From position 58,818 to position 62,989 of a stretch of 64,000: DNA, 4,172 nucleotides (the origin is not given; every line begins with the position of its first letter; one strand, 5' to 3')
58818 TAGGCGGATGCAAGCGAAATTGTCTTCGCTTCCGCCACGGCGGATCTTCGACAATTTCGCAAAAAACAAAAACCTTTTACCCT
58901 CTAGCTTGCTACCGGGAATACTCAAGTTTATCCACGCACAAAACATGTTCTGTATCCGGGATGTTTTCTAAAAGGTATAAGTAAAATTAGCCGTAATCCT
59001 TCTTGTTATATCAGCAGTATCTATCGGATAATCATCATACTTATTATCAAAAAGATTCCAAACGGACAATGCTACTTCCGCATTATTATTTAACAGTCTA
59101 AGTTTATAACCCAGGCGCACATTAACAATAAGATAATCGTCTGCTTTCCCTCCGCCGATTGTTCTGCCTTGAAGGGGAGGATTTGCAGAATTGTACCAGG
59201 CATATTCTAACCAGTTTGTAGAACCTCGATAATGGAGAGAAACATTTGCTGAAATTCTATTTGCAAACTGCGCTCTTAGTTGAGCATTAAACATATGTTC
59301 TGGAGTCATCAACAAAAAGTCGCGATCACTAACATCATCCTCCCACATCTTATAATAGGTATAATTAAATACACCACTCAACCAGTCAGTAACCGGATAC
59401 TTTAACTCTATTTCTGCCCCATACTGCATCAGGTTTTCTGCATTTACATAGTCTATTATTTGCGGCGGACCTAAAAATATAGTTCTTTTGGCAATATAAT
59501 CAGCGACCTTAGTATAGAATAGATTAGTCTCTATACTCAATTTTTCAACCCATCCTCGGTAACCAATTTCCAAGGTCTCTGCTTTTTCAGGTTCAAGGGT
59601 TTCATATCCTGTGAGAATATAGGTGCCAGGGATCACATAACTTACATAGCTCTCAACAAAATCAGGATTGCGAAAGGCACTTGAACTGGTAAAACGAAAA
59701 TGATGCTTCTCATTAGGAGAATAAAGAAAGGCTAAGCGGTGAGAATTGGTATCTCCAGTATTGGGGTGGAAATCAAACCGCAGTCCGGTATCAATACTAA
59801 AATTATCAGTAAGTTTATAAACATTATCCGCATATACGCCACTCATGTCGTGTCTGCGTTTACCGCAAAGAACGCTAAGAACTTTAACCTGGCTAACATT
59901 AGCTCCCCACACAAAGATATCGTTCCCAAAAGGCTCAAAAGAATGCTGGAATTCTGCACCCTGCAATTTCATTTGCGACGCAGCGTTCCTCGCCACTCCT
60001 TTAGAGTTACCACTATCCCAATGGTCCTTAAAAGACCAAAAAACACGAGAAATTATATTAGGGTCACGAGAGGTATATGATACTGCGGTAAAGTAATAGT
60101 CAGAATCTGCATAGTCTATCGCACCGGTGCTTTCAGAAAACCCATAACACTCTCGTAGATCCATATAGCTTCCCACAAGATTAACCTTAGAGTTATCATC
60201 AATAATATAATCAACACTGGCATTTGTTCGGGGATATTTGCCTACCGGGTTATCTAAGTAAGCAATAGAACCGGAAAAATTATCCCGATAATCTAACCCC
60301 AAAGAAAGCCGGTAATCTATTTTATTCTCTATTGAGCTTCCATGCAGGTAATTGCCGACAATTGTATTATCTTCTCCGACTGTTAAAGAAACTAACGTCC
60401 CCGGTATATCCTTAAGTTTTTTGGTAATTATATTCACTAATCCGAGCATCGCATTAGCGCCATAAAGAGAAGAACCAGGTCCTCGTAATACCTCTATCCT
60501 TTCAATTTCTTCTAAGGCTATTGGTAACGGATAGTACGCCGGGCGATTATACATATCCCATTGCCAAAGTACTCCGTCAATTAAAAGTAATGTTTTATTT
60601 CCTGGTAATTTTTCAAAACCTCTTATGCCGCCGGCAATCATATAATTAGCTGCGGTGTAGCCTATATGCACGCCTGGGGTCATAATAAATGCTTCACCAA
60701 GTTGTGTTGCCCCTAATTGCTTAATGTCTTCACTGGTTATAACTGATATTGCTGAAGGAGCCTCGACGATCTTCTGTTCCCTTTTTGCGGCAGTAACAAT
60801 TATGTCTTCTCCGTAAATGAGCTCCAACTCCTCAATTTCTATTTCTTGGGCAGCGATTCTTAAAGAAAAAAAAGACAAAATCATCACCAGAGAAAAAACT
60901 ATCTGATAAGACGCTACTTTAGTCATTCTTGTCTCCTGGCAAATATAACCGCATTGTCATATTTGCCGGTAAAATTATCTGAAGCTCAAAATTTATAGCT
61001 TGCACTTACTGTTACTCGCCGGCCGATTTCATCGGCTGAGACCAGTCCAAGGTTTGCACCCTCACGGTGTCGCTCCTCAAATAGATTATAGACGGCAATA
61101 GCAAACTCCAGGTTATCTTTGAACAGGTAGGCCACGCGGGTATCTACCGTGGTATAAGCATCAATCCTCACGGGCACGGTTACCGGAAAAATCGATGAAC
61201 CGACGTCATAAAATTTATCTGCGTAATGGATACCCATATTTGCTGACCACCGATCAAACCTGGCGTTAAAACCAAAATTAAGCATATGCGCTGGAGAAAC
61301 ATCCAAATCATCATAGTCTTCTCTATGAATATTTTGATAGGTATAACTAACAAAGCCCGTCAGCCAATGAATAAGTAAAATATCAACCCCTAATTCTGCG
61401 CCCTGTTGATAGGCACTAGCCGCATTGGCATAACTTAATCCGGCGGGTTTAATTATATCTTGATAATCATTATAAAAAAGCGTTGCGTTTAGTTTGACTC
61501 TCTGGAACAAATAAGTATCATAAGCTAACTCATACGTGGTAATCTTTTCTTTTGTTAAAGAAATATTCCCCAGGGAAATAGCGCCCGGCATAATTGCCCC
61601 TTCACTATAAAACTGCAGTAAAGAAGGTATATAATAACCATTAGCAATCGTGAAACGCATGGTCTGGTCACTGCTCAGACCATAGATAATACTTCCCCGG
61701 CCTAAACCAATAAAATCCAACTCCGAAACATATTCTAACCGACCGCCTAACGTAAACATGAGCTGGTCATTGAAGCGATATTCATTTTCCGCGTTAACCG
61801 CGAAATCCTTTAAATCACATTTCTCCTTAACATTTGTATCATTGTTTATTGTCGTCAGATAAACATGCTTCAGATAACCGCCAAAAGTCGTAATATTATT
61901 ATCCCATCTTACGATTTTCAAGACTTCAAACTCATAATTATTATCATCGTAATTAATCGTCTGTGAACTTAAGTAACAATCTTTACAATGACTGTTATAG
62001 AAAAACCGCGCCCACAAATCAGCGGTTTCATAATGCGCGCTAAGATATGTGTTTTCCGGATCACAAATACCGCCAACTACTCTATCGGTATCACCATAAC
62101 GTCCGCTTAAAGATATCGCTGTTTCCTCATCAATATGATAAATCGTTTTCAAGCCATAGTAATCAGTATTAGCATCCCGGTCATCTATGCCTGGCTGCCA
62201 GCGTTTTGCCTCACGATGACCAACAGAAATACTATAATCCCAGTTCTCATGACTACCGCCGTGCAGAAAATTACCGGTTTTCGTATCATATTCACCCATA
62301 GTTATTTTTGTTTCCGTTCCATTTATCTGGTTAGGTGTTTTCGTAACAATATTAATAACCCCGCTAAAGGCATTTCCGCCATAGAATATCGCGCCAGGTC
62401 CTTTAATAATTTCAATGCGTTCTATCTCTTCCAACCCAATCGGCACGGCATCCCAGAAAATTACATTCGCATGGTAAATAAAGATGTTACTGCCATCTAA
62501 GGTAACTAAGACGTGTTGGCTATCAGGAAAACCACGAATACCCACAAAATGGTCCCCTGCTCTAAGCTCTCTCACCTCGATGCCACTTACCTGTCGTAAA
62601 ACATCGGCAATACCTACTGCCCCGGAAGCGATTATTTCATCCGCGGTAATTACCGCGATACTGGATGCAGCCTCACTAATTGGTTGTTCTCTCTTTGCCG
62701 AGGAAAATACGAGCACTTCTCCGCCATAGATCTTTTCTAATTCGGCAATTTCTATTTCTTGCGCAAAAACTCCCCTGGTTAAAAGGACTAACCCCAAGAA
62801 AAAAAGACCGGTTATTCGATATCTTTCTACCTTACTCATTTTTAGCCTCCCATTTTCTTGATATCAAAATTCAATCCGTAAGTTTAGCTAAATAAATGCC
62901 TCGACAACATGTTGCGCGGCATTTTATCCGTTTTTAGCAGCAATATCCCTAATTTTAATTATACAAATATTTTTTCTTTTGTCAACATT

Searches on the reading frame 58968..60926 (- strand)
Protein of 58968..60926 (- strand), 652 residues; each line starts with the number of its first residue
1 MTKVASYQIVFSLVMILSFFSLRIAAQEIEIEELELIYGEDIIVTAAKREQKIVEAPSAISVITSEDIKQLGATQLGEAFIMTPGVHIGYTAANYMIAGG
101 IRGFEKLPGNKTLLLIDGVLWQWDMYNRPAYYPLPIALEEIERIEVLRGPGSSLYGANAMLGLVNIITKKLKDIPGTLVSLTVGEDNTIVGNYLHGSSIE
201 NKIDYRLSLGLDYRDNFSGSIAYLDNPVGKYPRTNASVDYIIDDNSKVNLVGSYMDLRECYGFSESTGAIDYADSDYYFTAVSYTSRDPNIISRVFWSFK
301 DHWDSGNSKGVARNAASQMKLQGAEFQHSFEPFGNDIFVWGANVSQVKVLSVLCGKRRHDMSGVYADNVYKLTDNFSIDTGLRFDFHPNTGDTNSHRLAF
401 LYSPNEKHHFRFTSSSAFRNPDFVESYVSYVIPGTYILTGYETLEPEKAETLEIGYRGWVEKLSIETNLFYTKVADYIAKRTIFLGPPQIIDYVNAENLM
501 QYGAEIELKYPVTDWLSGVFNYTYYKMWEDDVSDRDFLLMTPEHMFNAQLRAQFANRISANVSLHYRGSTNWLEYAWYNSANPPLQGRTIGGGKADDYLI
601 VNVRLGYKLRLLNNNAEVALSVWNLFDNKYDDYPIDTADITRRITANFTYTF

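Call 55: search_protein_families(library=pfam, proteins=[window:58968-60926:-], max_evalue=0.00001)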
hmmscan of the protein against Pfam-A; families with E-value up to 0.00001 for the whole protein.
window:58968-60926:- (652 aa): 3 families
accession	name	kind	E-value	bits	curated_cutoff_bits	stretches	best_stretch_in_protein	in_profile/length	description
PF00593.30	TonB_dep_Rec_b-barrel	-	4.3e-32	113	27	1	204-625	25-436/436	TonB dependent receptor-like, beta-barrel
PF07715.20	Plug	-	2.9e-20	73.2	23.9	1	54-162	3-106/107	TonB-dependent Receptor Plug Domain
PF14905.12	OMP_b-brl_3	-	5.1e-12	46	27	1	399-641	164-389/408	Outer membrane protein beta-barrel family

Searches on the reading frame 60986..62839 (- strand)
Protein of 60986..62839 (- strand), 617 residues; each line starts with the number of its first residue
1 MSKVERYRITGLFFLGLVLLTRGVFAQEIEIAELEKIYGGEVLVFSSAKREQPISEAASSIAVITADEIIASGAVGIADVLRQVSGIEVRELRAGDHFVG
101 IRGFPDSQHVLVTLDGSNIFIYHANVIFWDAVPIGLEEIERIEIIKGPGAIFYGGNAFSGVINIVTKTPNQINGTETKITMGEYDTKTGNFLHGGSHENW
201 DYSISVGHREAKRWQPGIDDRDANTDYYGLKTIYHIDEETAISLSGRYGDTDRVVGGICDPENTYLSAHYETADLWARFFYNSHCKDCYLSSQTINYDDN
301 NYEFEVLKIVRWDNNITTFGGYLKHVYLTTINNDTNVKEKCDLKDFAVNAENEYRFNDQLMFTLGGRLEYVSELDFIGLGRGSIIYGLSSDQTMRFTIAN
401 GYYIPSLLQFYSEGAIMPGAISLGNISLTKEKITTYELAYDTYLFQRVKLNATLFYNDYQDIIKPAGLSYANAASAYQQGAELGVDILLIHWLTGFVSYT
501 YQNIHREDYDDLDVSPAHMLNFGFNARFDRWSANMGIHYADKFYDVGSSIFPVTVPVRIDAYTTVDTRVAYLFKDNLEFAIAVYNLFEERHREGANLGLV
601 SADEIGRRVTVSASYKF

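Call 27: find_encoding_contigs(protein=window:60986-62839:-, flank=10000, max_places=6)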
Protein window:60986-62839:- (617 aa): no gene with exactly this product is on record in the collection.
